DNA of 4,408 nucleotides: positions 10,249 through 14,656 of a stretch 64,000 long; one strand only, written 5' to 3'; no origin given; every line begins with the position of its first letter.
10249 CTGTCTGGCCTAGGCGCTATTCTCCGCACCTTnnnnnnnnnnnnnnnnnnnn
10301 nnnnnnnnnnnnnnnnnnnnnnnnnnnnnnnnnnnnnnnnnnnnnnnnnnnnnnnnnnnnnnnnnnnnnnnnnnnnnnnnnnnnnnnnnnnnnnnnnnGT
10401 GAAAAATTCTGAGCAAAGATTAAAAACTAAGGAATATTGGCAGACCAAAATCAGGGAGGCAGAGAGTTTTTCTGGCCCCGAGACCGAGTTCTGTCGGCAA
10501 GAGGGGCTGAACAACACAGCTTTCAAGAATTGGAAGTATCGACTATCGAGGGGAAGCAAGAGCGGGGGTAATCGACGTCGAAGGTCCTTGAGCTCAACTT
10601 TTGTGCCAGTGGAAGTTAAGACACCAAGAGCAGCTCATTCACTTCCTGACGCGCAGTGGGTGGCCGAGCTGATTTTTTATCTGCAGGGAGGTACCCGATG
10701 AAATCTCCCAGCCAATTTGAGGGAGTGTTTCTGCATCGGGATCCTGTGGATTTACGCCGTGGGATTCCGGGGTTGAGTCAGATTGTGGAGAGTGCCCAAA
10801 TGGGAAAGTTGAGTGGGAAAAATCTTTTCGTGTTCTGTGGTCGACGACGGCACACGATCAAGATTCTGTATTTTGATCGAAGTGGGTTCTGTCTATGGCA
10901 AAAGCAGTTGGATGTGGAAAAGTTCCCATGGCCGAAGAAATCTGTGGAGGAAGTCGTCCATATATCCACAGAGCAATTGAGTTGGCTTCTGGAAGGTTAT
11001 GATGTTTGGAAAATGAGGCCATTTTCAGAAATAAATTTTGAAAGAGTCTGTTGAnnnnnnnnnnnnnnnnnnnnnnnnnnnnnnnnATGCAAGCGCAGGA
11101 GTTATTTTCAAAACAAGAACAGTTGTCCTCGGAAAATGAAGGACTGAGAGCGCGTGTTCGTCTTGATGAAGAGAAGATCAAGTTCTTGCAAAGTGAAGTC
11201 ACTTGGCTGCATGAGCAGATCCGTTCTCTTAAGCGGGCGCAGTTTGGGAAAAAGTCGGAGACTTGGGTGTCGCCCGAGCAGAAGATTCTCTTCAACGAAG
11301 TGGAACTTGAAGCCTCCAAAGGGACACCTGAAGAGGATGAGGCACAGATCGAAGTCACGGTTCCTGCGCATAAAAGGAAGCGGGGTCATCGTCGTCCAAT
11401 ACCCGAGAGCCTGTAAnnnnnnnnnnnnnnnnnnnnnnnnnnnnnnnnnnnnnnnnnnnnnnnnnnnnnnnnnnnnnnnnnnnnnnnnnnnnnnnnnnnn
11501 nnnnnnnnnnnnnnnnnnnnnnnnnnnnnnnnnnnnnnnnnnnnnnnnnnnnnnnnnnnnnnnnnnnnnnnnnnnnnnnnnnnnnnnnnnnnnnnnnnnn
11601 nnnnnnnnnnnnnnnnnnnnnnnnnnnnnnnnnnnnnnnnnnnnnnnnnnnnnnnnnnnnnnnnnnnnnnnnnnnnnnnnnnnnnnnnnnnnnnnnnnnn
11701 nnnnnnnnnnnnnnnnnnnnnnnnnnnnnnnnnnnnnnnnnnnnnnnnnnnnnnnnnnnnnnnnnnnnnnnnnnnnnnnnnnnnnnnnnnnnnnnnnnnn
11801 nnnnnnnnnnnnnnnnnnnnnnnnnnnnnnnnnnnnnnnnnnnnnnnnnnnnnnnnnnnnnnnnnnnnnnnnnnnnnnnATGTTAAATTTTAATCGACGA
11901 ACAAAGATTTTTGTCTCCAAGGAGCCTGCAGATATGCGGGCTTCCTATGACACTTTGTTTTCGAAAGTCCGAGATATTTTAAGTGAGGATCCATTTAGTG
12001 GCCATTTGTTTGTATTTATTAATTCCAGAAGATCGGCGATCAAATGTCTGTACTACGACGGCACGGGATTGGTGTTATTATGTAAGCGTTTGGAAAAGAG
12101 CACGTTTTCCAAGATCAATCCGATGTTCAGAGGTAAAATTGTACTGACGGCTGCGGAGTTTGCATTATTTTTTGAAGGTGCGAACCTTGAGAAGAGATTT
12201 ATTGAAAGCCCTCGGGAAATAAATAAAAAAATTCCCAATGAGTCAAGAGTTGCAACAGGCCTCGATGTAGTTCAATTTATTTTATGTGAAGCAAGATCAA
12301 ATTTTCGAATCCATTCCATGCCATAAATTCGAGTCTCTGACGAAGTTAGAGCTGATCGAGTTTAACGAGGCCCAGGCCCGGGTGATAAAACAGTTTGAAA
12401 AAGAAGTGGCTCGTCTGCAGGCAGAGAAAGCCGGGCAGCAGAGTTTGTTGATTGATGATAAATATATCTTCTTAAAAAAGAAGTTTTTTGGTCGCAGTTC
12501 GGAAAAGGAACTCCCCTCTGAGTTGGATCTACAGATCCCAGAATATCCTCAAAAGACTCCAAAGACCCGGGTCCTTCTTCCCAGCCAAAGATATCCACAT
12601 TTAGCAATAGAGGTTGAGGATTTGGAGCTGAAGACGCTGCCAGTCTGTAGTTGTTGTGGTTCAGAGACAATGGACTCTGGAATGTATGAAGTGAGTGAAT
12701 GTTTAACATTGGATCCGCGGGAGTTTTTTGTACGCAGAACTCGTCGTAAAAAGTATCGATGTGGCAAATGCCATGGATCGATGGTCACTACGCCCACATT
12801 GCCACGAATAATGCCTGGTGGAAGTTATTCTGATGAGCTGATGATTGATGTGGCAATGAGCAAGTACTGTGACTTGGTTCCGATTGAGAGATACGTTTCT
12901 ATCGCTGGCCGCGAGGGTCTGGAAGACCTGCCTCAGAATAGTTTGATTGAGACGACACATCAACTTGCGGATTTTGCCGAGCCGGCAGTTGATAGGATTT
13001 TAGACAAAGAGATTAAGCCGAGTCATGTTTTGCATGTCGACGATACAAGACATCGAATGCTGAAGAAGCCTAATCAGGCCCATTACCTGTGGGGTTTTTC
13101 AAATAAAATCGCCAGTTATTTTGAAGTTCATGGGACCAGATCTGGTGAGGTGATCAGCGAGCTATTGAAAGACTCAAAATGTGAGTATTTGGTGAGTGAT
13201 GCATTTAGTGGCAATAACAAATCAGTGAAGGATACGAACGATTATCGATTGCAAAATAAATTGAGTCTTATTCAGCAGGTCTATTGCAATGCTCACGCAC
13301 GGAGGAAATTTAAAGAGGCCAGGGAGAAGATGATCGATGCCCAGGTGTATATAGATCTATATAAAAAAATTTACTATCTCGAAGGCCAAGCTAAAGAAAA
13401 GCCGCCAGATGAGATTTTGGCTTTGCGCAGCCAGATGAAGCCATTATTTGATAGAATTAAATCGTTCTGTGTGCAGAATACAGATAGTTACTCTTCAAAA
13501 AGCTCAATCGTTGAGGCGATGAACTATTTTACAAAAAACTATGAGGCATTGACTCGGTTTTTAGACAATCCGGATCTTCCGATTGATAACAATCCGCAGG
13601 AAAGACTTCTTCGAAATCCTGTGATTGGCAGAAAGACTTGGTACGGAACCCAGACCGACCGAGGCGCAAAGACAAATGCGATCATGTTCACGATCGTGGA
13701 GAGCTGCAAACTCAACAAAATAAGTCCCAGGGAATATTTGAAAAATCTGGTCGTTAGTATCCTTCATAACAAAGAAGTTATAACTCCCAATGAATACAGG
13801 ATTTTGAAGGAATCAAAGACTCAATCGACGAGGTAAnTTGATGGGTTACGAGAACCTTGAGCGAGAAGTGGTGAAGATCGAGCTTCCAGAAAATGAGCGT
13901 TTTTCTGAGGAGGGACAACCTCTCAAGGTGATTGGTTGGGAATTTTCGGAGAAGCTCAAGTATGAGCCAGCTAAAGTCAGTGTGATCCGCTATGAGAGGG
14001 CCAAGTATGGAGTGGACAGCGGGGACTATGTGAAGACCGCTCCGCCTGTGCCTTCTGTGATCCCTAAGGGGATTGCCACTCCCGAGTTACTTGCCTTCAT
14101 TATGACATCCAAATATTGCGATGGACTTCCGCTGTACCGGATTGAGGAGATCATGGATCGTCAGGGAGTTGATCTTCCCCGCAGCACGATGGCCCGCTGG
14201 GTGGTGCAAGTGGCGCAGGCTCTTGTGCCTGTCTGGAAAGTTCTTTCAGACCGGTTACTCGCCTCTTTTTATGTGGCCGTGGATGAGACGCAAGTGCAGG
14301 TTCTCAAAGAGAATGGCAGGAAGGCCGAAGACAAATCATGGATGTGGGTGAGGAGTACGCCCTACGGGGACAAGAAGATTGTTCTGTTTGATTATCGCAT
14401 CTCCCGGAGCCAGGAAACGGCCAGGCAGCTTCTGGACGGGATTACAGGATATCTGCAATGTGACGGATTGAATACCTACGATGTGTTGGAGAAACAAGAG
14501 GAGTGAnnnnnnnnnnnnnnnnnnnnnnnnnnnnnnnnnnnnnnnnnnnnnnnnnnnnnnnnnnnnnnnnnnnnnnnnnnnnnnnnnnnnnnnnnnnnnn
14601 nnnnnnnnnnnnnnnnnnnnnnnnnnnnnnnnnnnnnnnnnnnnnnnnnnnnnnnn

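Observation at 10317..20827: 10.5-kb composite-transposon signature: two outward-facing IS66 left ends plus an 8-bp direct repeat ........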

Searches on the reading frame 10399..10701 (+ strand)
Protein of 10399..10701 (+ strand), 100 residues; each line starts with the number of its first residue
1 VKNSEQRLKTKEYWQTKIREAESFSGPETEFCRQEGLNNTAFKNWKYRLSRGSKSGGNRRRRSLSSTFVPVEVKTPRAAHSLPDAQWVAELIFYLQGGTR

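Call 6: search_protein_families(library=pfam, proteins=[window:10399-10701:+], max_evalue=0.01)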
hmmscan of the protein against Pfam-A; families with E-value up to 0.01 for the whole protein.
window:10399-10701:+ (100 aa): 0 families

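Call 36: find_homologous_proteins(query=window:10399-10701:+, max_evalue=0.001)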
Query window:10399-10701:+ (100 aa): 10 proteins with E <= 0.001 among 11 candidates.
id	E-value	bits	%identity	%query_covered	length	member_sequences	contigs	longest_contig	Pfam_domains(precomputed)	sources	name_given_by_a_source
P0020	6.9e-61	220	100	100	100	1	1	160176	-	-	-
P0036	8.1e-50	185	82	100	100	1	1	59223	-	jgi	jgi:hypothetical protein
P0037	1.3e-46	175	79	100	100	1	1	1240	-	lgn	-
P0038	3.4e-45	170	76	100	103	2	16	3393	-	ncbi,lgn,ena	-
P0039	2.9e-44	167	76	100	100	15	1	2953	-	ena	-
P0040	6.6e-44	166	75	100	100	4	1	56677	-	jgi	jgi:hypothetical protein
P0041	8.3e-30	121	65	100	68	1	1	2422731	-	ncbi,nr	ncbi:MAG: hypothetical protein IPJ71_00730 [Bdellovibrionales bacterium]|nr:hypothetical protein [Bd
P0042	8.7e-26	108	64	83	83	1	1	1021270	-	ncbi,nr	ncbi:MAG: hypothetical protein IPK68_04795 [Bdellovibrionales bacterium]|nr:hypothetical protein [Bd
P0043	9.2e-23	98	63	73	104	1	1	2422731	-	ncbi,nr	ncbi:MAG: hypothetical protein IPJ71_10955 [Bdellovibrionales bacterium]|nr:hypothetical protein [Bd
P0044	3.0e-4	39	81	27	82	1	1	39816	-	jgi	jgi:hypothetical protein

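Call 39: find_encoding_contigs(protein=P0036, flank=6000, max_places=4)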
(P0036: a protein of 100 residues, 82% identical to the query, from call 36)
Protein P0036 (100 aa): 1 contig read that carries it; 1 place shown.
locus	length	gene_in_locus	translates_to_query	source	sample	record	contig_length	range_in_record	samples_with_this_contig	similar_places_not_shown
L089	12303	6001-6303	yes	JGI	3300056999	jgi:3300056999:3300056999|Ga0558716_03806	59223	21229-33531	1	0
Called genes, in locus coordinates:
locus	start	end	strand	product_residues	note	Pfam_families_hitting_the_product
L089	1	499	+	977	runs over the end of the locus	PF23914:TPR_CcmH_CycH (faint), PF12895:ANAPC3 (faint), PF14559:TPR_19 (faint), PF25060:ARM_TT21_2nd (faint), PF00515:TPR_1 (faint), PF07719:TPR_2 (faint), PF13414:TPR_11 (weak), PF13432:TPR_16, +7 more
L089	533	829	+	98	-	-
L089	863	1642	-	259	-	PF25058:ARM_TT21 (faint), PF13424:TPR_12 (faint), PF00515:TPR_1 (faint), PF07719:TPR_2 (faint), PF13181:TPR_8 (faint), PF13428:TPR_14 (faint), PF13432:TPR_16 (weak), PF12895:ANAPC3 (faint), +2 more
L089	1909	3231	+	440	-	PF02403:Seryl_tRNA_N, PF00587:tRNA-synt_2b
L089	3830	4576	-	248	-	-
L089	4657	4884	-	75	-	PF13560:HTH_31 (weak), PF12844:HTH_19, PF01381:HTH_3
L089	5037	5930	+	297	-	PF08238:Sel1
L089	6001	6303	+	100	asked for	-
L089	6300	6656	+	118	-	PF05717:TnpB_IS66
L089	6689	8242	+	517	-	PF13007:LZ_Tnp_IS66, PF03050:DDE_Tnp_IS66, PF13817:DDE_Tnp_IS66_C (weak)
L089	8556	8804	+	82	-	PF12728:HTH_17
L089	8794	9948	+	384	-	PF02899:Phage_int_SAM_1 (weak), PF00589:Phage_integrase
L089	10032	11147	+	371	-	PF13401:AAA_22 (faint), PF07728:AAA_5 (faint), PF00004:AAA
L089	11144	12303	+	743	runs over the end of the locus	PF00082:Peptidase_S8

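Call 40: find_encoding_contigs(protein=P0040, flank=6000, max_places=4)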
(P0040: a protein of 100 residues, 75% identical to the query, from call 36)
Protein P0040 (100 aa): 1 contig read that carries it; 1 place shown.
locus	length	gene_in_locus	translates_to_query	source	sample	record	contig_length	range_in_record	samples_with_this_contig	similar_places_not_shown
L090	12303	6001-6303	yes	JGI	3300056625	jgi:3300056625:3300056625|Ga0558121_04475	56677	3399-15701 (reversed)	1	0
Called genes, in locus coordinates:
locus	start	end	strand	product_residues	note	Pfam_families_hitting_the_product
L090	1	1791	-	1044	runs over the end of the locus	PF00873:ACR_tran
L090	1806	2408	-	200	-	-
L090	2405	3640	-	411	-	PF02321:OEP (weak)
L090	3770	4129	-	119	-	-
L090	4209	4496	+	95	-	PF02583:Trns_repr_metal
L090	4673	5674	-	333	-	PF13575:DUF4135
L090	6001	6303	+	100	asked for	-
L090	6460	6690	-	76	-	-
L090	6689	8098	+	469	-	PF13007:LZ_Tnp_IS66, PF03050:DDE_Tnp_IS66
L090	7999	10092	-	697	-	PF00239:Resolvase, PF07508:Recombinase, PF13408:Zn_ribbon_recom (weak)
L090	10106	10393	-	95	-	-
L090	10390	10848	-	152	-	PF13518:HTH_28 (weak), PF13551:HTH_29, PF13565:HTH_32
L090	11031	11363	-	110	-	PF17342:DUF5372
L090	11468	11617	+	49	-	PF13817:DDE_Tnp_IS66_C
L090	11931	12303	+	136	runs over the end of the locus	PF13610:DDE_Tnp_IS240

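Call 53: search_protein_families(library=ncbifam, proteins=[window:10399-10701:+], max_evalue=0.01)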
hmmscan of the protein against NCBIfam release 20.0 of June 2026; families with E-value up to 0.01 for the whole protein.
window:10399-10701:+ (100 aa): 1 family
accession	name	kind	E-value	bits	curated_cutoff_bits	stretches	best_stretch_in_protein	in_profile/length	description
NF047593.1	IS66_ISAeme5_TnpA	equivalog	6.2e-10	39.4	28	1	10-80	2-65/79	IS66 family insertion sequence element accessory protein TnpA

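Call 61: search_protein_families(library=pfam, proteins=[window:10399-10701:+], max_evalue=1)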
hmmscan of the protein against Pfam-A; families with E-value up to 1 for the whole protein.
window:10399-10701:+ (100 aa): 1 family
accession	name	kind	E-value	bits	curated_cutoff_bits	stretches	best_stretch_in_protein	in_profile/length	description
PF18643.7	RE_BsaWI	-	0.13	12.7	26.2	1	6-48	50-92/105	BsaWI restriction endonuclease type 2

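Call 64: search_dna_similar(query=L089:6689-8242:+, collection=plasmids, mode=protein, max_evalue=1e-20, max_rows=8)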
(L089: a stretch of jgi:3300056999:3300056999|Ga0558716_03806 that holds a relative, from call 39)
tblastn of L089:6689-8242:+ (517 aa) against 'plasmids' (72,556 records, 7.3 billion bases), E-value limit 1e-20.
The search stops at 5000 records and this limit was reached: more records match than are counted here, and every count below describes the 5000 best-scoring records only.
Records with a match: at least 5000; places in all: 9005; records where one place covers at least 80% of the query: 4657.
Best place of each record, by identity: <60% 5000.
By first word of the organism name: Klebsiella 1687; Escherichia 1595; Burkholderia 200; Acinetobacter 169; Salmonella 160; Enterobacter 141; Pseudomonas 127; Citrobacter 126; Rhizobium 111; Shigella 92; and 121 more.
By predicted mobility (MOB-suite, as given by PLSDB): conjugative 2916; non-mobilizable 1395; mobilizable 689.
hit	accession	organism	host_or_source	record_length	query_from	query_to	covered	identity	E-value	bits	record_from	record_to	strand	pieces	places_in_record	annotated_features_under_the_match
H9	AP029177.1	Bdellovibrio sp. HAGR004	Microbe,sewage sludge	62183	7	515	98%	57.1%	0e+0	598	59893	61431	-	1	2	IS66 family transposase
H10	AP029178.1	Bdellovibrio sp. HAGR004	Microbe,sewage sludge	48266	7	515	98%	57.1%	0e+0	598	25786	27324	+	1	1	IS66 family transposase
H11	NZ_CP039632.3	Pseudomonas veronii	Bacterial culture,sediment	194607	1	506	98%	38.4%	1e-94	322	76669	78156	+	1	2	IS66 family transposase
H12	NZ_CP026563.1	Pseudomonas avellanae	Prunus avium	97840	41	514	92%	40.9%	9e-99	334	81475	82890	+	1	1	IS66 family transposase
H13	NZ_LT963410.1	Pseudomonas syringae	-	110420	41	514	92%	40.9%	9e-99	334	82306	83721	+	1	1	IS66 family transposase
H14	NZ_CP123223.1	Pseudomonas amygdali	Aesculus hippocastanum,cell culture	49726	41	514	92%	40.9%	2e-97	330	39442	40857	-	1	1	IS66 family transposase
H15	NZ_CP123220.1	Pseudomonas amygdali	Aesculus hippocastanum,cell culture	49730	41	514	92%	40.9%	2e-97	330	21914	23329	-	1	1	IS66 family transposase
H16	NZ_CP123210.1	Pseudomonas amygdali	Aesculus hippocastanum,cell culture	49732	35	514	93%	40.4%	2e-83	336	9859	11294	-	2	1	none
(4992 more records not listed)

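Call 65: find_encoding_contigs(protein=P0038, flank=4000, max_places=10)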
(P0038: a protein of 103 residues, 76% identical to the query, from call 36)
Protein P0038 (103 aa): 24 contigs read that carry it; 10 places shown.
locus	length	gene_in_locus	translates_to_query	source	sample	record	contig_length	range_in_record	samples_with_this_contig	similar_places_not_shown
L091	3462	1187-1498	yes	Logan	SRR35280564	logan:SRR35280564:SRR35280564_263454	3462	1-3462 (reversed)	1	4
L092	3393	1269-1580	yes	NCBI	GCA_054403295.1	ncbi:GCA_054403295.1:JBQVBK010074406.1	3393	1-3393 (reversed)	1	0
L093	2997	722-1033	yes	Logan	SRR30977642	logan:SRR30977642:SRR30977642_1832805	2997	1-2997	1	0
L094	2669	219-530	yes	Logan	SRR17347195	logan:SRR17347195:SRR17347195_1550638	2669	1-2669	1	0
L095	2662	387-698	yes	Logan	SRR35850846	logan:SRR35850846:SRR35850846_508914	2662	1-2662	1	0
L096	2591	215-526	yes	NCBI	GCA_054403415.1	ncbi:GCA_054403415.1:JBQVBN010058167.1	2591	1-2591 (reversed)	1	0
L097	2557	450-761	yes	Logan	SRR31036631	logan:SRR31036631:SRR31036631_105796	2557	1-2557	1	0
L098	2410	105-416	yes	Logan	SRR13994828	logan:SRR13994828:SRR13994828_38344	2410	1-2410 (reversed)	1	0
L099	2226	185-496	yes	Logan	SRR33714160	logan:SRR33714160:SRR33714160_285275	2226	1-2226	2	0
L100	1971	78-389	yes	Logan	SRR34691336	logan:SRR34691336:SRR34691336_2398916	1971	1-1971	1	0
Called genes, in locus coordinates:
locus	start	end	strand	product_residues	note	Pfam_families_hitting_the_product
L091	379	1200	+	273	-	-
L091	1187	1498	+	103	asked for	-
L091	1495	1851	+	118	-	PF05717:TnpB_IS66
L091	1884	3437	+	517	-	PF13007:LZ_Tnp_IS66, PF03050:DDE_Tnp_IS66, PF13817:DDE_Tnp_IS66_C (faint)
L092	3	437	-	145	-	?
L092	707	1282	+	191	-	-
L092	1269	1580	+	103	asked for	-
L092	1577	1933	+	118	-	PF05717:TnpB_IS66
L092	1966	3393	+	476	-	?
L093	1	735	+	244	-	?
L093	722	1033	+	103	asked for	-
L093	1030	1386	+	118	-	PF05717:TnpB_IS66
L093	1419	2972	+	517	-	PF13007:LZ_Tnp_IS66, PF03050:DDE_Tnp_IS66, PF13817:DDE_Tnp_IS66_C (faint)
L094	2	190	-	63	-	?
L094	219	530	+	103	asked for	-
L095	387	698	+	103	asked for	-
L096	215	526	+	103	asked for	-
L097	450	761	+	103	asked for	-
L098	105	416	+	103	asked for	-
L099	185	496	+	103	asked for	-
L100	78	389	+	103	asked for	-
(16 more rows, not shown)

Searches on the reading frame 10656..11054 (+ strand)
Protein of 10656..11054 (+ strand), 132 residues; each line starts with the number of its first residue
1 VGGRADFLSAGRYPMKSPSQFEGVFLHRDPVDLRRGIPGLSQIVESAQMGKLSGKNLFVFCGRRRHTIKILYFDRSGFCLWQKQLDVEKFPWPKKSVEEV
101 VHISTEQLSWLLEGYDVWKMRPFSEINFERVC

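Call 6: search_protein_families(library=pfam, proteins=[window:10656-11054:+], max_evalue=0.01)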
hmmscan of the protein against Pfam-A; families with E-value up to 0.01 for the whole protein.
window:10656-11054:+ (132 aa): 1 family
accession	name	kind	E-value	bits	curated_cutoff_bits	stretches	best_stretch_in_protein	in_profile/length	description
PF05717.18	TnpB_IS66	-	1.4e-32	112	26.6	1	24-121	3-100/101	IS66 Orf2 like protein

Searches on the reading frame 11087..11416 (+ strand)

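Call 6: search_protein_families(library=pfam, proteins=[window:11087-11416:+], max_evalue=0.01)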
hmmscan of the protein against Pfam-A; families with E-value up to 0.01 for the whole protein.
window:11087-11416:+ (109 aa): 1 family
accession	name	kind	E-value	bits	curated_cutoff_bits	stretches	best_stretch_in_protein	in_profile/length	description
PF13007.12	LZ_Tnp_IS66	-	2.4e-16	60.6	22.9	1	40-109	1-66/71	Transposase C of IS166 homeodomain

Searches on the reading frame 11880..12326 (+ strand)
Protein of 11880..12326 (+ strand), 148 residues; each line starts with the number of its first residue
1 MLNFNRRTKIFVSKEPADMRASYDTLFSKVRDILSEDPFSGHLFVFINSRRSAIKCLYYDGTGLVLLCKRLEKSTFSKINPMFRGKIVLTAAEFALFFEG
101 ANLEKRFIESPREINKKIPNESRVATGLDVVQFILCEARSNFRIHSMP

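Call 6: search_protein_families(library=pfam, proteins=[window:11880-12326:+], max_evalue=0.01)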
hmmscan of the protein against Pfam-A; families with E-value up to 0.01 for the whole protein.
window:11880-12326:+ (148 aa): 1 family
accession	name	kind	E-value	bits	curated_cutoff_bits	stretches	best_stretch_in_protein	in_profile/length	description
PF05717.18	TnpB_IS66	-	1.2e-25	89.7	26.6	1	9-105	2-98/101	IS66 Orf2 like protein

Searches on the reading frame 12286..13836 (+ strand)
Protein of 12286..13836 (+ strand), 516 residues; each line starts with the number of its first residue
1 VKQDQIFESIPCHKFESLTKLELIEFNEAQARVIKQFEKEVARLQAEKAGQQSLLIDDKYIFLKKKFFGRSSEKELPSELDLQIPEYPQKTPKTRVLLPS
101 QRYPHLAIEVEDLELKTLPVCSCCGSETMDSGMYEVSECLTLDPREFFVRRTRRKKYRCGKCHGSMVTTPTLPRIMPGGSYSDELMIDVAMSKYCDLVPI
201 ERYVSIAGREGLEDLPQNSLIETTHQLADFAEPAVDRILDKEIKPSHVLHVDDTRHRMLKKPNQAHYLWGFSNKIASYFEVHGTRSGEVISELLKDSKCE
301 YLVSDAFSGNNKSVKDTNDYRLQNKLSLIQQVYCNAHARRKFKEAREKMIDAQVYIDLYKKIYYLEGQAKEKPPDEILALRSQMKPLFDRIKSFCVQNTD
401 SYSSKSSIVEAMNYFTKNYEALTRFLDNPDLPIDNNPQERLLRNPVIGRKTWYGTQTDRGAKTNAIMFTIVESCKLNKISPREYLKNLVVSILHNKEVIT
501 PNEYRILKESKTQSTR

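Call 6: search_protein_families(library=pfam, proteins=[window:12286-13836:+], max_evalue=0.01)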
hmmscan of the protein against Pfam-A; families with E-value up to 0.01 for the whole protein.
window:12286-13836:+ (516 aa): 3 families
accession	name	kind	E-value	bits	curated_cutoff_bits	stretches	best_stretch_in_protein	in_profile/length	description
PF03050.20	DDE_Tnp_IS66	-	3e-52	178.2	23.1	1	179-462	2-283/284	Transposase IS66 family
PF13005.12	zf-IS66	-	1.7e-06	28.8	27.3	1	120-163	3-46/46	zinc-finger binding domain of transposase IS66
PF13817.11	DDE_Tnp_IS66_C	-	0.00061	20.4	30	1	469-493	1-25/39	IS66 C-terminal element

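Call 53: search_protein_families(library=ncbifam, proteins=[window:12286-13836:+], max_evalue=0.01)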
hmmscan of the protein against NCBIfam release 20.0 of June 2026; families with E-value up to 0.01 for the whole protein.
window:12286-13836:+ (516 aa): 1 family
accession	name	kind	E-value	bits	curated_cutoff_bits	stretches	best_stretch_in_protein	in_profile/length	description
NF033517.1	transpos_IS66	equivalog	5.4e-83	279.2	180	1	92-489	6-384/387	IS66 family transposase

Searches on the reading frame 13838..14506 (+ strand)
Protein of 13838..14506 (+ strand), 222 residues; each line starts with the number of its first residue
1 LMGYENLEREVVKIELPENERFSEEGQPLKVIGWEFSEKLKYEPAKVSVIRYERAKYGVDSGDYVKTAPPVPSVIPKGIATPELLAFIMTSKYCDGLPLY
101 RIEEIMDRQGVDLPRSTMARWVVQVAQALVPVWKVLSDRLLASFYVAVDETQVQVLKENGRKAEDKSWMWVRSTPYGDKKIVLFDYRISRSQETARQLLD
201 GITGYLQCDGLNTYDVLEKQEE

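Call 6: search_protein_families(library=pfam, proteins=[window:13838-14506:+], max_evalue=0.01)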
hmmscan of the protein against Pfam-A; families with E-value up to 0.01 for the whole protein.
window:13838-14506:+ (222 aa): 2 families
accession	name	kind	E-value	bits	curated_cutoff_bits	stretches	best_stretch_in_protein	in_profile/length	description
PF03050.20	DDE_Tnp_IS66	-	1.3e-45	156.4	23.1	1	77-220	1-144/284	Transposase IS66 family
PF13005.12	zf-IS66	-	0.00011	23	27.3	1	27-57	9-40/46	zinc-finger binding domain of transposase IS66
